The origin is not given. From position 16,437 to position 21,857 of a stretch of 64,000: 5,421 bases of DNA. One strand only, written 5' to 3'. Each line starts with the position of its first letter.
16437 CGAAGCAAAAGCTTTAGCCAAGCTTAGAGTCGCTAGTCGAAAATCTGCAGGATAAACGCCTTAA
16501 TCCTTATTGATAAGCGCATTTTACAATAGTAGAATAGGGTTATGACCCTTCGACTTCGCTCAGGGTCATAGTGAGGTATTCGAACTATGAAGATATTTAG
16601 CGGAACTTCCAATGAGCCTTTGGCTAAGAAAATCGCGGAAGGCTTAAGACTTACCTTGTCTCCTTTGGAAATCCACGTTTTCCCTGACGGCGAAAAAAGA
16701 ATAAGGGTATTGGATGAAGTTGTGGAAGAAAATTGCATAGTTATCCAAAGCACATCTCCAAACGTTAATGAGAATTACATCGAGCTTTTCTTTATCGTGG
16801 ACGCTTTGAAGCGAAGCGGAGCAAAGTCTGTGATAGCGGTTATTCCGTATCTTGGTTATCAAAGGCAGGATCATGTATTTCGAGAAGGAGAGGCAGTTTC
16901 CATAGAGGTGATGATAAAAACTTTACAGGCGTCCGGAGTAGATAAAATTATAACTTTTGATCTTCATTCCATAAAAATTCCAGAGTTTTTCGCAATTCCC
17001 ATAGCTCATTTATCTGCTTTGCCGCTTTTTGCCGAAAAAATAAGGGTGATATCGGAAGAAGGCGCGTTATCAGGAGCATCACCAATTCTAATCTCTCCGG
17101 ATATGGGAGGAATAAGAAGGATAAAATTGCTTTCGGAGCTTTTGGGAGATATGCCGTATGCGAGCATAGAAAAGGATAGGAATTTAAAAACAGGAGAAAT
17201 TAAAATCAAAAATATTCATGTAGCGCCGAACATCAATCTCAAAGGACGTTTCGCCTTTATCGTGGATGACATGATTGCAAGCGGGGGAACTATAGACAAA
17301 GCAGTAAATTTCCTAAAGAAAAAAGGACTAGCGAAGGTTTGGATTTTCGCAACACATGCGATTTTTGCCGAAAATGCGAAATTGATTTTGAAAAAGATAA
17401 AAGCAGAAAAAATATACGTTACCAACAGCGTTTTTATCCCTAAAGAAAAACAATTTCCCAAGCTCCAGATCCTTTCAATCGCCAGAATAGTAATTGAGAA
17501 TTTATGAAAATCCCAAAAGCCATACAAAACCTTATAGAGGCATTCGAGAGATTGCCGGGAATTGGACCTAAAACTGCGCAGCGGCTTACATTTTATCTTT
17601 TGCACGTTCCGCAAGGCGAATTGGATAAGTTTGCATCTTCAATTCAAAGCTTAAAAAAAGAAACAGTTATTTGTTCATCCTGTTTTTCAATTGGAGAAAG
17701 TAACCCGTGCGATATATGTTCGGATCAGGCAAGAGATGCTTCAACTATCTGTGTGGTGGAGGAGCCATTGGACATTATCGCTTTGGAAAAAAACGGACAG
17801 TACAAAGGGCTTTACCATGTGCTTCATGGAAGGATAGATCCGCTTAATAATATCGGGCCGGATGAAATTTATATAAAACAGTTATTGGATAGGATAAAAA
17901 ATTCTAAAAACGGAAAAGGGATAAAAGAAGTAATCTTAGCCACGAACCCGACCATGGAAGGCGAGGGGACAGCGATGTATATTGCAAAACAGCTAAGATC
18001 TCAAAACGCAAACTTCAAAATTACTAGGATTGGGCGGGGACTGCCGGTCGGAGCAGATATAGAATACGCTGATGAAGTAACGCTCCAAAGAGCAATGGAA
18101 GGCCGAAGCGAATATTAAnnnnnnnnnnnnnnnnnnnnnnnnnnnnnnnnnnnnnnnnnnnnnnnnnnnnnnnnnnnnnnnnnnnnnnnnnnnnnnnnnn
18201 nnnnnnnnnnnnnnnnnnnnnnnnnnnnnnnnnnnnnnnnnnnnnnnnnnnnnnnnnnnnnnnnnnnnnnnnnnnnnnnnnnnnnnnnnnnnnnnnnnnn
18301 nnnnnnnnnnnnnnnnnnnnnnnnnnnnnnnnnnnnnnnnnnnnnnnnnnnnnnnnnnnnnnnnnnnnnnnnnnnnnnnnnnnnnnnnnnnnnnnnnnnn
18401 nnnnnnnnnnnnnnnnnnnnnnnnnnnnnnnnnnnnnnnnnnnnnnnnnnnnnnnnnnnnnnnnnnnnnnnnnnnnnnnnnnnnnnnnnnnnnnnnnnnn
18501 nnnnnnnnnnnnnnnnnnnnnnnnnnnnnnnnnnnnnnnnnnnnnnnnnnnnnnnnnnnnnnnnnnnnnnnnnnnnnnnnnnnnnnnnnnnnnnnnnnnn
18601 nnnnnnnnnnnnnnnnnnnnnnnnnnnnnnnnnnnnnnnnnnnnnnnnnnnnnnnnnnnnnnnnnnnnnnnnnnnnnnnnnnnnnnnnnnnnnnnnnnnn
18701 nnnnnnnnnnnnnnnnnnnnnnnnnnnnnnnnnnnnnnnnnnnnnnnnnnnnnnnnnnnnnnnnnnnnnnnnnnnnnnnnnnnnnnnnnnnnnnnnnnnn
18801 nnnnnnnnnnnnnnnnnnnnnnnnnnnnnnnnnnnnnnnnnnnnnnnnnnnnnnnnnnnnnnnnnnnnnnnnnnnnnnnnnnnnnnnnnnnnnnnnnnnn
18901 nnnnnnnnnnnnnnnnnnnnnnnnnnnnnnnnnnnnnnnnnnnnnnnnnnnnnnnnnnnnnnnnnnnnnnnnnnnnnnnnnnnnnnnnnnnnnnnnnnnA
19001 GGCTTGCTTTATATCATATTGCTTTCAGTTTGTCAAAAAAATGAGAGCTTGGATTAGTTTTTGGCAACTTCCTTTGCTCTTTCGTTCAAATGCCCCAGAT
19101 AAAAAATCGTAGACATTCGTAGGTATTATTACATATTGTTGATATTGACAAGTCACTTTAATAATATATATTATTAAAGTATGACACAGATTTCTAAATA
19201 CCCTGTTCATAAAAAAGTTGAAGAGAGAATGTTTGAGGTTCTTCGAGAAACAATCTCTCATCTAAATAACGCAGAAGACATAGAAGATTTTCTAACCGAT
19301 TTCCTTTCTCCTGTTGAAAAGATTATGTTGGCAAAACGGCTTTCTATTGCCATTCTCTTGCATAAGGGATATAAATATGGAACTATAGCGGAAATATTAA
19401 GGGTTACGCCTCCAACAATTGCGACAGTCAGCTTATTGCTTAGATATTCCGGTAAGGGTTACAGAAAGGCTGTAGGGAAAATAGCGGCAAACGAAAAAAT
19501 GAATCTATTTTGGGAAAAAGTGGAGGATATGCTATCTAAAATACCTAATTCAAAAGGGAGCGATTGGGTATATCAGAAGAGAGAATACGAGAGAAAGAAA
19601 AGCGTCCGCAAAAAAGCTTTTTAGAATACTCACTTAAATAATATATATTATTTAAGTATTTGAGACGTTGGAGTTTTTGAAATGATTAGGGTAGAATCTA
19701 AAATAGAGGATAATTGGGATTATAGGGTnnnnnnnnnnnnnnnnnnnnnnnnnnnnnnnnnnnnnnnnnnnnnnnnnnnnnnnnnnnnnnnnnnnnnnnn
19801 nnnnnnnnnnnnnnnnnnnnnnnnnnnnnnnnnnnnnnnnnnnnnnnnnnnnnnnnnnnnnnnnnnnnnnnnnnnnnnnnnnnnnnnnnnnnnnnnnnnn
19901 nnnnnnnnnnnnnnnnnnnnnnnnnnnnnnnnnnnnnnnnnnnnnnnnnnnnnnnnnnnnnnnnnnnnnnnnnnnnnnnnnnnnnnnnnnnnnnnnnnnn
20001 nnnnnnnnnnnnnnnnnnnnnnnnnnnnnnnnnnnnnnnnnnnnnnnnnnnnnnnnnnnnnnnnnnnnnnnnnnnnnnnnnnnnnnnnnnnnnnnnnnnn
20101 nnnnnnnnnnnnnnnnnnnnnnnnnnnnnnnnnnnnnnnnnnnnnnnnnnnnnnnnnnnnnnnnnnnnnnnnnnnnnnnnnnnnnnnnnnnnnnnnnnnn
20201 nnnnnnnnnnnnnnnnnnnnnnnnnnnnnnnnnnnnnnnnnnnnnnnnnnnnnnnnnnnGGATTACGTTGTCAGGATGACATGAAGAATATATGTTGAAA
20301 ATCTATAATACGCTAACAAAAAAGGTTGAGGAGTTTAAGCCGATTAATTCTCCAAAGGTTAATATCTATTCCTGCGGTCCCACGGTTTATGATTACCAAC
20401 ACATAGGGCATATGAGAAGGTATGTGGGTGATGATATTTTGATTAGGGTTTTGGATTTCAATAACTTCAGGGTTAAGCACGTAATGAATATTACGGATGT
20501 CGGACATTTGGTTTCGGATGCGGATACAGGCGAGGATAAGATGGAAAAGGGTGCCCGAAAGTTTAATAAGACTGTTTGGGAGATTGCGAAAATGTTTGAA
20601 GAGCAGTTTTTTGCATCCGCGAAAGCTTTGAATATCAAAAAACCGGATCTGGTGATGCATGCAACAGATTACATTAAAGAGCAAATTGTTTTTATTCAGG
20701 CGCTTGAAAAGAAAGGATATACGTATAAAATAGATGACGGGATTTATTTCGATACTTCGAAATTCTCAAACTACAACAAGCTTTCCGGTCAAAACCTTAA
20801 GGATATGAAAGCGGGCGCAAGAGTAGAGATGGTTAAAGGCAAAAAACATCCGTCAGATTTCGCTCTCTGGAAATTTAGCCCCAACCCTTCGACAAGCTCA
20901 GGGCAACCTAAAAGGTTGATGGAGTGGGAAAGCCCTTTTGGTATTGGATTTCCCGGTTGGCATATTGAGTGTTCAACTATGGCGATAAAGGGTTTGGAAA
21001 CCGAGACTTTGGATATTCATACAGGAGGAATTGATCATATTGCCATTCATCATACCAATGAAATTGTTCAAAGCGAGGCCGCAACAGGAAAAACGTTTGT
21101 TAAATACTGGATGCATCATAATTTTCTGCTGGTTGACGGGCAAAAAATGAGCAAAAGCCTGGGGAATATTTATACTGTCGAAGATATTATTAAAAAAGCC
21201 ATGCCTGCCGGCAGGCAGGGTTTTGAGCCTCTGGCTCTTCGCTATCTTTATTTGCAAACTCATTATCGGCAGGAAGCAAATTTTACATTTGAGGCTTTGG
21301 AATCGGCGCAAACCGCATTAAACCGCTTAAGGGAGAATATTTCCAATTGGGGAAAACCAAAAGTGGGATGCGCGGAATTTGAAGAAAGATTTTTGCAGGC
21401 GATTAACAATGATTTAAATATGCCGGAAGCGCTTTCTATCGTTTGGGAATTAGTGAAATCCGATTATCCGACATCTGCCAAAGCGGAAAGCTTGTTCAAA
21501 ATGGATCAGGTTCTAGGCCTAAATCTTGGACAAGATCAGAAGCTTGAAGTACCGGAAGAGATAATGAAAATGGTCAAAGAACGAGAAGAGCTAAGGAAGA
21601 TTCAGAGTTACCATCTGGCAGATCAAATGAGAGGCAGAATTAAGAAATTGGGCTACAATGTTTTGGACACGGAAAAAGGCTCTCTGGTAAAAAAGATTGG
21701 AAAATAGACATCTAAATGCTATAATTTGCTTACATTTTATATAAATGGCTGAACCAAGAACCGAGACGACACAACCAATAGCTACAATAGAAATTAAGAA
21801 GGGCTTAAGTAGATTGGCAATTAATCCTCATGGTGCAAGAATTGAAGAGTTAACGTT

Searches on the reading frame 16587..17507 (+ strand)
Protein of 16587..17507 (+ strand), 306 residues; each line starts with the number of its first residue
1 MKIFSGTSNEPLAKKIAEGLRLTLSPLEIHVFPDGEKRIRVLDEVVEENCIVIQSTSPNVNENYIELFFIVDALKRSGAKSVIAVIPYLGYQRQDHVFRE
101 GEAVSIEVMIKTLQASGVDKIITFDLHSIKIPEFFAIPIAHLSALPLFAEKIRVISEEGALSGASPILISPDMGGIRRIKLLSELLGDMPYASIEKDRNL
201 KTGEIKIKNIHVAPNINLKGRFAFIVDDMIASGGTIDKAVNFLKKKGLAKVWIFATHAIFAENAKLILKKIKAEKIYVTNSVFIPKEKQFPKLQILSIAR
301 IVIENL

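Call 81: search_protein_families(library=pfam, proteins=[window:16587-17507:+], max_evalue=0.000001)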
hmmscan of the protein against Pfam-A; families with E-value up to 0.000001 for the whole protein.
window:16587-17507:+ (306 aa): 3 families
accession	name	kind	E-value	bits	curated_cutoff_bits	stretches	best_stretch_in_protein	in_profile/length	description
PF13793.12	Pribosyltran_N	-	5.3e-35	120.2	25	1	1-117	1-117/117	N-terminal domain of ribose phosphate pyrophosphokinase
PF00156.33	Pribosyltran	-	5.9e-13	48.9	26.3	1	154-267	17-131/158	Phosphoribosyl transferase domain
PF14572.12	Pribosyl_synth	-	4.9e-11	43.4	27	1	217-304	80-168/184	Phosphoribosyl synthetase-associated domain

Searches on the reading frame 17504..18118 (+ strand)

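Call 81: search_protein_families(library=pfam, proteins=[window:17504-18118:+], max_evalue=0.000001)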
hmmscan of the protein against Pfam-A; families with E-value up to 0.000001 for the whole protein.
window:17504-18118:+ (204 aa): 4 families
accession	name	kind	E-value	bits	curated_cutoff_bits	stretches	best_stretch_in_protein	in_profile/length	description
PF13662.12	Toprim_4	-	1.9e-25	89.3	25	1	80-176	1-84/85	Toprim domain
PF21176.3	RecR_HhH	-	1.9e-15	56.8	27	1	7-49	1-43/45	RecR, helix-hairpin-helix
PF21175.2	RecR_C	-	5.4e-12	45.3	22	1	179-201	1-23/24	RecR, C-terminal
PF01751.28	Toprim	-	4.1e-11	43.3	23.1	1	81-172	1-92/96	Toprim domain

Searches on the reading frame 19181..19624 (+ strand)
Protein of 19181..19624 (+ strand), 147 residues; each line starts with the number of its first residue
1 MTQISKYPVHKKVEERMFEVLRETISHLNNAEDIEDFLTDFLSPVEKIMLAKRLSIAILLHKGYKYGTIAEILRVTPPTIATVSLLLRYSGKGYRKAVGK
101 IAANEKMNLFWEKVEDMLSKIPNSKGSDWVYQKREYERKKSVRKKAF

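Call 45: search_protein_families(library=pfam, proteins=[window:19181-19624:+], max_evalue=0.00001)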
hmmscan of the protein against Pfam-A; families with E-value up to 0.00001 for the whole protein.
window:19181-19624:+ (147 aa): 1 family
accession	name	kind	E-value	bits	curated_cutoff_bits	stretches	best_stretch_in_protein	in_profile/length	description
PF01371.25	Trp_repressor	-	3.4e-10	40.3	27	1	19-98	4-84/88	Trp repressor protein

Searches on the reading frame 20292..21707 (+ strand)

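Call 45: search_protein_families(library=pfam, proteins=[window:20292-21707:+], max_evalue=0.00001)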
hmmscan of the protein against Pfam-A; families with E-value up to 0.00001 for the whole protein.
window:20292-21707:+ (471 aa): 3 families
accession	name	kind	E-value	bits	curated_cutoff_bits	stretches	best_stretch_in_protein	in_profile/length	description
PF01406.26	tRNA-synt_1e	-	1.3e-93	314.1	27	1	15-340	2-300/301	tRNA synthetases class I (C) catalytic domain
PF09334.17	tRNA-synt_1g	-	1.8e-09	37.3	20.1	0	250-352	292-385/391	tRNA synthetases class I (M)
PF00133.28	tRNA-synt_1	-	1.2e-08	34.6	22.7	0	240-330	329-412/414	tRNA synthetases class I (I, L, M and V)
